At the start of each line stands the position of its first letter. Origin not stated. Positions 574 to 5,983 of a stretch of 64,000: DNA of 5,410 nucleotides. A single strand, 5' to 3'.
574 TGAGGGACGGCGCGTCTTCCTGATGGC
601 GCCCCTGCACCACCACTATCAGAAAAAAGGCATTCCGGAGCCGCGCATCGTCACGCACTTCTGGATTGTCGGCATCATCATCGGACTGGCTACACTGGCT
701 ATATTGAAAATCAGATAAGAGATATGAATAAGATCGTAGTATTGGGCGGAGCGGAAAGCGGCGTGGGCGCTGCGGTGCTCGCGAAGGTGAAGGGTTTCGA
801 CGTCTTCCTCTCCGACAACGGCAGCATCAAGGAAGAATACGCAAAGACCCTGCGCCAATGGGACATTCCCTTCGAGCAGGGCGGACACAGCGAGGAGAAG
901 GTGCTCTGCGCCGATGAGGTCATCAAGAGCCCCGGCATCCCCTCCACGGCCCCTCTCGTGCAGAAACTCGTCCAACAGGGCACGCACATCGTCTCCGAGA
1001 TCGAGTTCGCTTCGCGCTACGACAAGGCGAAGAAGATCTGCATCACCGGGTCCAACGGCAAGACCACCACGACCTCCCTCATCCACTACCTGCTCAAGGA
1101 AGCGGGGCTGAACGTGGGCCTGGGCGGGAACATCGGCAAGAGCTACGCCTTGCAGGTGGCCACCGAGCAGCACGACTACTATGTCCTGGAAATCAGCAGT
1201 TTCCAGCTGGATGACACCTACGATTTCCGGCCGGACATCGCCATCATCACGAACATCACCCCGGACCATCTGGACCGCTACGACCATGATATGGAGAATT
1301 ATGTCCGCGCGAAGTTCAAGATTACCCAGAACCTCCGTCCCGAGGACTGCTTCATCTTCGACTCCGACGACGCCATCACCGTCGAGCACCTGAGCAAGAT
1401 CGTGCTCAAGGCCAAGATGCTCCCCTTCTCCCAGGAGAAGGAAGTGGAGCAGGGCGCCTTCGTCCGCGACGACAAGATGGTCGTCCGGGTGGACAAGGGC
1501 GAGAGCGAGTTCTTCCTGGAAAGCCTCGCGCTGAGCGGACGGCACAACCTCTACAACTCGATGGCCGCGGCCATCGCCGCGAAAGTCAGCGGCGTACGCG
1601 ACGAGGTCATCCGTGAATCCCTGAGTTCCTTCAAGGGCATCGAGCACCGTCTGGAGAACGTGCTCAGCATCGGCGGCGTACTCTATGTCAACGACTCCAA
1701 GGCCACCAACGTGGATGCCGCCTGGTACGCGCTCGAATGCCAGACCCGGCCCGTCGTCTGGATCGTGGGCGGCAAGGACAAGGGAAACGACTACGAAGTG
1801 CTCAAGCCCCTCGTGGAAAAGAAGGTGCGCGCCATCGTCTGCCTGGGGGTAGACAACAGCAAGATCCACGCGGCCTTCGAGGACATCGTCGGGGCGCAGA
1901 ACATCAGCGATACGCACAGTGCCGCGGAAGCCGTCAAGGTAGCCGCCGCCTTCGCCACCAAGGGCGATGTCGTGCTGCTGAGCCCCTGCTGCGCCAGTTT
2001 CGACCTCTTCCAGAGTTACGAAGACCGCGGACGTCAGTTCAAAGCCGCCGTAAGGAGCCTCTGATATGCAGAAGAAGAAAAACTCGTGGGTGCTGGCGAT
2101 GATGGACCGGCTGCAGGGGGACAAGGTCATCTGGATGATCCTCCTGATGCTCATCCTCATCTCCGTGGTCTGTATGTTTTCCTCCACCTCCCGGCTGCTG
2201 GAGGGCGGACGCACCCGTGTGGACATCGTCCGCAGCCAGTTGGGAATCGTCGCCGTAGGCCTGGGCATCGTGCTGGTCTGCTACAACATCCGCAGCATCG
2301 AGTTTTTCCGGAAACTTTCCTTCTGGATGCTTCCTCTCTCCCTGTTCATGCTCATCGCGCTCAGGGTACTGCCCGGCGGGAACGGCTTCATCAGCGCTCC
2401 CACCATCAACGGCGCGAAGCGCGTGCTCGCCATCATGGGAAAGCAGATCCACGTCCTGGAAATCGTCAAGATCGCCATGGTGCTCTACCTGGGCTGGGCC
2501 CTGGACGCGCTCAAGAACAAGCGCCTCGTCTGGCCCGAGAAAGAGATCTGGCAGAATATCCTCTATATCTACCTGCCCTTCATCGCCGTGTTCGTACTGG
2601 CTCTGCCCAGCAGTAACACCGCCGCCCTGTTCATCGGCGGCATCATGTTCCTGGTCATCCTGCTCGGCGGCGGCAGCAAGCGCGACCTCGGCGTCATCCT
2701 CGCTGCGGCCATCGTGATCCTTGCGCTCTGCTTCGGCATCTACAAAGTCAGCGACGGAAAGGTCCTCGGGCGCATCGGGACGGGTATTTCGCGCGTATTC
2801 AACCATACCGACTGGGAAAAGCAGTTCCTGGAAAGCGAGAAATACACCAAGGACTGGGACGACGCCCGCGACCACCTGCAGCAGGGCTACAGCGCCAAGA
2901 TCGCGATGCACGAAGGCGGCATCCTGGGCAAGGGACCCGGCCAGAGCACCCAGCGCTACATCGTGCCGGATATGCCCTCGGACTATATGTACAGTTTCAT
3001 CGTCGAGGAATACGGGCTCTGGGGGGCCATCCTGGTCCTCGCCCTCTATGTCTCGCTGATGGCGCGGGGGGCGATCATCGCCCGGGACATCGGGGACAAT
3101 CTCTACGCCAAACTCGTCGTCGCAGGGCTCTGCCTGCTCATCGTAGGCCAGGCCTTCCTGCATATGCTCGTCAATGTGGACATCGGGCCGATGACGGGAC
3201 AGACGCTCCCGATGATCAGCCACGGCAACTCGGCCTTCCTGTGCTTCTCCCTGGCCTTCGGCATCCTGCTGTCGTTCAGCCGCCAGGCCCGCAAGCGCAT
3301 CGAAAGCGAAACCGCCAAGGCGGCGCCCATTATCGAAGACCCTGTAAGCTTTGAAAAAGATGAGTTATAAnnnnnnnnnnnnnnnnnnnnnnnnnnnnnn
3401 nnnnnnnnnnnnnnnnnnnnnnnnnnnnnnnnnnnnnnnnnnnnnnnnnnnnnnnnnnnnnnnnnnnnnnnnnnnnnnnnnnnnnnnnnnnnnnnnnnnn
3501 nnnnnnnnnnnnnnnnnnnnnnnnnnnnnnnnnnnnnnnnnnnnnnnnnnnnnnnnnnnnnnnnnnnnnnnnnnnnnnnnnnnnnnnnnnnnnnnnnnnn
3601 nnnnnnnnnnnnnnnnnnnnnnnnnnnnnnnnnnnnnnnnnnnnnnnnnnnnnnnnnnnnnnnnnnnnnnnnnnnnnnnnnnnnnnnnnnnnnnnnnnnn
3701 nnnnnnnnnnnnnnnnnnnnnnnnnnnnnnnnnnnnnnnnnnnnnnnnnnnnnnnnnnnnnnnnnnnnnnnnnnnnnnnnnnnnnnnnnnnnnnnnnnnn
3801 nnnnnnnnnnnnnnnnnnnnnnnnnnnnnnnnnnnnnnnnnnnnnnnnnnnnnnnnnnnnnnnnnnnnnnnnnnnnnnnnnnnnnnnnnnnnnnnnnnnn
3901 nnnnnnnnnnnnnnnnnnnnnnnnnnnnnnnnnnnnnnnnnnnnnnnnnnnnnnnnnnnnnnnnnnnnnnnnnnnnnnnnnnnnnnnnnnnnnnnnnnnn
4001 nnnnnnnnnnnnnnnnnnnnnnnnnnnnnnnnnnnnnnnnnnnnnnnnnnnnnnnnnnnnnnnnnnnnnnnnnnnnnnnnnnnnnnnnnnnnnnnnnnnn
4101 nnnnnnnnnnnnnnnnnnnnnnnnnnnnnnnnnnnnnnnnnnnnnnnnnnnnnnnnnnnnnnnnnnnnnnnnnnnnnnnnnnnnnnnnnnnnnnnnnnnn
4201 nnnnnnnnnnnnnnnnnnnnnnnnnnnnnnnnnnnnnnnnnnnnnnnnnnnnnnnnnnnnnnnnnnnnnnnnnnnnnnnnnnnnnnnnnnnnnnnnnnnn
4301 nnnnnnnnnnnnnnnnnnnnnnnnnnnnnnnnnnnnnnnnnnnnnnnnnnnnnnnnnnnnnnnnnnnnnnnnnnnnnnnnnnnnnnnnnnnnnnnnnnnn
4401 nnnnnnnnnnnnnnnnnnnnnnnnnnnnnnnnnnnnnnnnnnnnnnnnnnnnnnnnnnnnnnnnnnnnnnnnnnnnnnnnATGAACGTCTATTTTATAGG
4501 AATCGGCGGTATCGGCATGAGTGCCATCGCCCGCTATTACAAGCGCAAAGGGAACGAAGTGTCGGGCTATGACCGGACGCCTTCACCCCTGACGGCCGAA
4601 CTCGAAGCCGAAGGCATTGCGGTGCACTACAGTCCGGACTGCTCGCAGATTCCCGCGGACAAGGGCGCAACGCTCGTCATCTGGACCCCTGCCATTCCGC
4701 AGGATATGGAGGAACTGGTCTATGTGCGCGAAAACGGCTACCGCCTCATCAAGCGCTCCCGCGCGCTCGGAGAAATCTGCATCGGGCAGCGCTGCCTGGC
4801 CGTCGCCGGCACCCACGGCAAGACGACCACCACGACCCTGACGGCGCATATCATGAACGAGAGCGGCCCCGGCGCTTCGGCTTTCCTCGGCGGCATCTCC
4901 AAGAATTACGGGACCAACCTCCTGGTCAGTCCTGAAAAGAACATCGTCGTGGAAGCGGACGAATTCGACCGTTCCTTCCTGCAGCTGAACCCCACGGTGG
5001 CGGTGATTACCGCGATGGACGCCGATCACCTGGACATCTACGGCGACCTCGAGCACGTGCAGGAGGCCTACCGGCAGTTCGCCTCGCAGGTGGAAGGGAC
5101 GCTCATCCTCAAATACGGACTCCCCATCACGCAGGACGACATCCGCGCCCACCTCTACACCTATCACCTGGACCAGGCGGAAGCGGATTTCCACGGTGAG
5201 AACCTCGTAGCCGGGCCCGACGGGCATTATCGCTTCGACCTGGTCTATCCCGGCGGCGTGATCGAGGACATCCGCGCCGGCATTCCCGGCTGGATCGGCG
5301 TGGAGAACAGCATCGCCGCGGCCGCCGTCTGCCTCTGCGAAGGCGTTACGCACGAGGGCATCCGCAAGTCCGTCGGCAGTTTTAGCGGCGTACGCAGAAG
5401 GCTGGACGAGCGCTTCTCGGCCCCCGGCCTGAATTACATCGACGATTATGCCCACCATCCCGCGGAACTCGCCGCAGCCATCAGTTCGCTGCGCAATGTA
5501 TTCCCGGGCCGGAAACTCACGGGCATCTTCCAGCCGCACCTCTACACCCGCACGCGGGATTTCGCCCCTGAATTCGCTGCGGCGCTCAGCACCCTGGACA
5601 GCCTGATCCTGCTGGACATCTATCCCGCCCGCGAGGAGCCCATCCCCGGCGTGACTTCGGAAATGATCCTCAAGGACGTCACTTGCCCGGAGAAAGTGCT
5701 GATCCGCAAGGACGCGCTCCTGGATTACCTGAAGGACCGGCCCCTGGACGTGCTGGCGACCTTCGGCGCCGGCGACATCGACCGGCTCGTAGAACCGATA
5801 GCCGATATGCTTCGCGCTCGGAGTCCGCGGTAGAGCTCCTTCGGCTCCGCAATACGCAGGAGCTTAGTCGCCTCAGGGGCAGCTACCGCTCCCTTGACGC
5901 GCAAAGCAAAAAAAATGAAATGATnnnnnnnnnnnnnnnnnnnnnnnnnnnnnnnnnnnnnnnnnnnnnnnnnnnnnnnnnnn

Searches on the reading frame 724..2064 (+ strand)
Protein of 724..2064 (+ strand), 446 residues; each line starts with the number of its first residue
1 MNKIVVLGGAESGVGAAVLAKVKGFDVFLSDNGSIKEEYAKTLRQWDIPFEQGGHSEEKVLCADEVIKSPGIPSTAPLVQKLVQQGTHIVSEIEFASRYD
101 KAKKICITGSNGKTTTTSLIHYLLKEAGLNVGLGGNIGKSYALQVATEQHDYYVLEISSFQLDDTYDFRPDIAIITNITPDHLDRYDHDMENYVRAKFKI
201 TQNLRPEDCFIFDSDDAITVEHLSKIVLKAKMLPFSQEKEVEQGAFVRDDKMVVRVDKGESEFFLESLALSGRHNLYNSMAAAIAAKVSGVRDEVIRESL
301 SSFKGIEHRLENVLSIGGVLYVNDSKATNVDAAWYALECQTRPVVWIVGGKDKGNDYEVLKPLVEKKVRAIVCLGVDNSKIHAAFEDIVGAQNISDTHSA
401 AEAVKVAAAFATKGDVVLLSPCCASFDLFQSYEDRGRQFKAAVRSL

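Call 33: search_protein_families(library=pfam, proteins=[window:724-2064:+], max_evalue=0.0001)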
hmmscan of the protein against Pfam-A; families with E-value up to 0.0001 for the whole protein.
window:724-2064:+ (446 aa): 4 families
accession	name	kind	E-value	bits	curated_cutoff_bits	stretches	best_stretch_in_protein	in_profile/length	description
PF08245.18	Mur_ligase_M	-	1.2e-36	127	24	1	107-286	1-200/200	Mur ligase middle domain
PF02875.26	Mur_ligase_C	-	1.1e-11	46.1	28.4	1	308-422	1-126/127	Mur ligase, glutamate ligase domain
PF21377.3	MurD_N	-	1e-08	35.5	24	1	22-73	21-71/76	MurD N-terminal domain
PF21799.2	MurD-like_N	-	6.4e-07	30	27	1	3-90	2-87/88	Mur ligase MurD-like, N-terminal domain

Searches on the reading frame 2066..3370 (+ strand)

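Call 33: search_protein_families(library=pfam, proteins=[window:2066-3370:+], max_evalue=0.0001)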
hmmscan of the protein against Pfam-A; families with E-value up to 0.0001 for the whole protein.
window:2066-3370:+ (434 aa): 1 family
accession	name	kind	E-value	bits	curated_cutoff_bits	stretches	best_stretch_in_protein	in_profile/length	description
PF01098.24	FTSW_RODA_SPOVE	-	1.1e-45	156.7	26.4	1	21-409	3-355/356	Cell cycle protein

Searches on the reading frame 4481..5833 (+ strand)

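Call 33: search_protein_families(library=pfam, proteins=[window:4481-5833:+], max_evalue=0.0001)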
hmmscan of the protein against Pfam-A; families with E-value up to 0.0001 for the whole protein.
window:4481-5833:+ (450 aa): 3 families
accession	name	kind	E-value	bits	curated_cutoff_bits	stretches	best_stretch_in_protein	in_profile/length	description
PF01225.30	Mur_ligase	-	2.6e-19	69.8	21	1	3-100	2-91/95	Mur ligase family, catalytic domain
PF08245.18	Mur_ligase_M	-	1.9e-18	67.6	24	1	108-284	1-200/200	Mur ligase middle domain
PF02875.26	Mur_ligase_C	-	8.4e-13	49.7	28.4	1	314-404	9-96/127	Mur ligase, glutamate ligase domain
